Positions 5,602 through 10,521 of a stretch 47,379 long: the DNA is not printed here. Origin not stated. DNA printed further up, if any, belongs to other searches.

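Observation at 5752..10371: Stand-alone 1,539-aa fusion: acyl-AMP/CoA ligase + ~780 aa unknown (kinase-like core) + C-terminal GNAT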

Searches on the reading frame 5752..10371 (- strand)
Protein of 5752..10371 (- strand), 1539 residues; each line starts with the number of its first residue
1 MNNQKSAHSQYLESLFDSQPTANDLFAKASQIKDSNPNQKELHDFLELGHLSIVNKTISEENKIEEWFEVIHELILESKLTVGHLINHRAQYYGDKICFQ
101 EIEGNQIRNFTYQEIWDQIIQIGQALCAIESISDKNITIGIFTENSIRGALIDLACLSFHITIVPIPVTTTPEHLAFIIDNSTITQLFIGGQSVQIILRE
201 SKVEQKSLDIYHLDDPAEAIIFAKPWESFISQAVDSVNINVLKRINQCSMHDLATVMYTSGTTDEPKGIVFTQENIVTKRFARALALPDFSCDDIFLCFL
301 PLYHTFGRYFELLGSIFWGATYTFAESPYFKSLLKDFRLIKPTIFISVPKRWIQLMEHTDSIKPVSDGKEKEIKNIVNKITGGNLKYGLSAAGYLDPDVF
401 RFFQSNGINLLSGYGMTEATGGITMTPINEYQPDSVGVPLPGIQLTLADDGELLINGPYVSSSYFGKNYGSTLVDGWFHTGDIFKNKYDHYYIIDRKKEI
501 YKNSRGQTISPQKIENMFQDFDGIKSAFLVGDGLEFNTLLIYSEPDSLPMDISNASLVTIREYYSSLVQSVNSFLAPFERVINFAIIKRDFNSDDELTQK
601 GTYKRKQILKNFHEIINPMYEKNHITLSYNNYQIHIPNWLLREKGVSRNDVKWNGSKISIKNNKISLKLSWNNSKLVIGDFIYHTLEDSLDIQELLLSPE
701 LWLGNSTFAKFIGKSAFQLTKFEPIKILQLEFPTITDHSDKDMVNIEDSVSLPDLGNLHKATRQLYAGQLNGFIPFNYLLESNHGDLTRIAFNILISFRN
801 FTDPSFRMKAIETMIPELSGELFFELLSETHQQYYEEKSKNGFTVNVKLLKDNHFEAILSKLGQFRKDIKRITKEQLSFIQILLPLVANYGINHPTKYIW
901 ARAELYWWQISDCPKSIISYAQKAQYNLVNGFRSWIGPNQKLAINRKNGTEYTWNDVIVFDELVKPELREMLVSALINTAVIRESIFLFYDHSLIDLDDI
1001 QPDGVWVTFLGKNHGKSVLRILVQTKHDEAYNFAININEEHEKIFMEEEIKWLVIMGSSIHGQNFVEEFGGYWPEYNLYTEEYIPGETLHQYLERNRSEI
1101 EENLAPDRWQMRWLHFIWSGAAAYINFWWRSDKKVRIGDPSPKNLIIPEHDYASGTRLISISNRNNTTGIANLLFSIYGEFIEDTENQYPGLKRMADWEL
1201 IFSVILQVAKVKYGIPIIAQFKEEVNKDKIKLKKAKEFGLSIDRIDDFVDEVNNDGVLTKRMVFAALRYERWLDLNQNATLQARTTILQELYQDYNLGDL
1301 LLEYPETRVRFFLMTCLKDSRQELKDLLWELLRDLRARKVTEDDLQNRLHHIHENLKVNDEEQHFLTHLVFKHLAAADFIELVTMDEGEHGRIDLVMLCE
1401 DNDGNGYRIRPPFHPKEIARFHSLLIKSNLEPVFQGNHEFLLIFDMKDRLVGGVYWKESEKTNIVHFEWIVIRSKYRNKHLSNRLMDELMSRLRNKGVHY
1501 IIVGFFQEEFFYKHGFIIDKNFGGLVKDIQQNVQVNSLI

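Call 4: search_protein_families(library=pfam, proteins=[window:5752-10371:-], max_evalue=1)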
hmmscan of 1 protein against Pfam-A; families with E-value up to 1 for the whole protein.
window:5752-10371:- (1539 aa): 7 families
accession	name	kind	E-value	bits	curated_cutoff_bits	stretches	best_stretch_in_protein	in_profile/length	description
PF00501.34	AMP-binding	-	1.4e-55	189.1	29.9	1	88-465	3-384/384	AMP-binding enzyme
PF23562.2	AMP-binding_C_3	-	4.1e-10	40.5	20.8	1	504-623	7-123/124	AMP-binding enzyme C-terminal domain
PF00583.31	Acetyltransf_1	-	5.4e-07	30.3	20.7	1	1436-1516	30-116/116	Acetyltransferase (GNAT) family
PF13673.13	Acetyltransf_10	-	1.1e-06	29.1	23.6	1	1412-1516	4-107/128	Acetyltransferase (GNAT) domain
PF13508.13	Acetyltransf_7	-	1.9e-06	28.6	27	1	1442-1517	6-83/84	Acetyltransferase (GNAT) domain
PF14542.12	Acetyltransf_CG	-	0.017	15.7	30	1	1447-1514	8-74/80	GCN5-related N-acetyl-transferase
PF13401.12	AAA_22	-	0.19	12.5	27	1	1298-1358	32-81/130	AAA domain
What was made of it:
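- On ANL superfamily (adenylate-forming acyl-CoA synthetases): PF23562 scores 40.5 against 20.8 (call 4).
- On GNAT superfamily: Acetyltransf_1 scores 30.3 against 20.7; Acetyltransf_10 29.1 against 23.6; Acetyltransf_7 28.6 against 27 (call 4).
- On Type I/II bacterial KATs (Pat/PatZ/PatA): No CoA_binding, Succ_CoA_lig or ATP-grasp_5 Pfam hit (call 4).
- On N-acyl amino acid synthase / OlsB-type acyltransferases: Not listed even at E<=1 (call 4).
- Checked: Pfam (call 4).
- No carrier-protein domain is present (call 4), so CoA is the plausible shuttle between the two active sites. No hit to N-acyl amino acid synthase / OlsB-type models (Acetyltransf_5) appears even at E<=1 (call 4).
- Tried and rejected: Pfam at E<=1 found no kinase, ARM or other family for aa 624-1411, only a sub-threshold AAA_22 match at aa 1298-1358 (E 0.19, 12.5 bits against a cutoff of 27) (call 4).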

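Call 5: search_protein_families(library=ncbifam, proteins=[window:5752-10371:-], max_evalue=1)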
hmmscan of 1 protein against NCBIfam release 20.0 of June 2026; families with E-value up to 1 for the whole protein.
window:5752-10371:- (1539 aa): 92 families (the best 25 are shown)
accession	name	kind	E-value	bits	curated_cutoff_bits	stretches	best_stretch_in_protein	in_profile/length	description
NF004837.0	PRK06187.1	subfamily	5.3e-47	160.2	476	1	78-531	6-455/531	long-chain-fatty-acid--CoA ligase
NF038343.1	ligase_FadD11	exception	1.8e-43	148.8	950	2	375-623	319-584/585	fatty acid--CoA ligase FadD11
TIGR01923.1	menE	equivalog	2.5e-35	122.2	330.15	1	111-531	1-381/442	o-succinylbenzoate--CoA ligase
NF006182.0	PRK08316.1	subfamily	4.5e-33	114.5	663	2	79-360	10-279/523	fatty acyl-CoA synthetase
NF052269.1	Staph_lig_FadD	equivalog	9.3e-31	106.7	650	1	86-531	6-426/499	long-chain-fatty-acid--CoA ligase FadD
NF041592.1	carboxyl_red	equivalog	1.4e-30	105.7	1300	1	108-533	76-531/1160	carboxylic acid reductase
NF002966.0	PRK03640.1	equivalog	6.1e-30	104.2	556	1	87-531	9-415/483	o-succinylbenzoate--CoA ligase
NF005801.1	PRK07656.1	equivalog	1.6e-29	103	657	1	81-531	2-436/500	FadD3 family acyl-CoA ligase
NF005702.0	PRK07514.1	subfamily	4.7e-29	101.1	558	1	102-531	22-433/506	malonyl-CoA synthase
NF004114.0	PRK05605.1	equivalog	1.2e-28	99.8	766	1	224-531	196-502/575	long-chain-fatty-acid--CoA ligase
NF005307.0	PRK06839.1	equivalog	2.3e-28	99.1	748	1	85-531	7-426/496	o-succinylbenzoate--CoA ligase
NF009232.0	PRK12582.1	subfamily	6.5e-28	97.3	777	1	78-482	47-458/624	acyl-CoA synthetase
NF005858.0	PRK07787.1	subfamily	1.3e-24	86.4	575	1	130-531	41-407/471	acyl-CoA synthetase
NF005426.0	PRK07008.1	equivalog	2.8e-22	79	822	2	74-361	8-291/545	3-(methylthio)propionyl-CoA ligase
NF005947.1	PRK08008.1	equivalog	3.3e-22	78.8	651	1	82-531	9-454/518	crotonobetaine/carnitine-CoA ligase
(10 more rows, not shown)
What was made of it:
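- Closest known: Long-chain acyl-CoA synthetases of the ACSL/FadD11 type. Different: All NCBIfam scores are far below the curated cutoffs (call 5).
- The best NCBIfam matches are long-chain-fatty-acid-CoA ligase and FadD11 (call 5).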
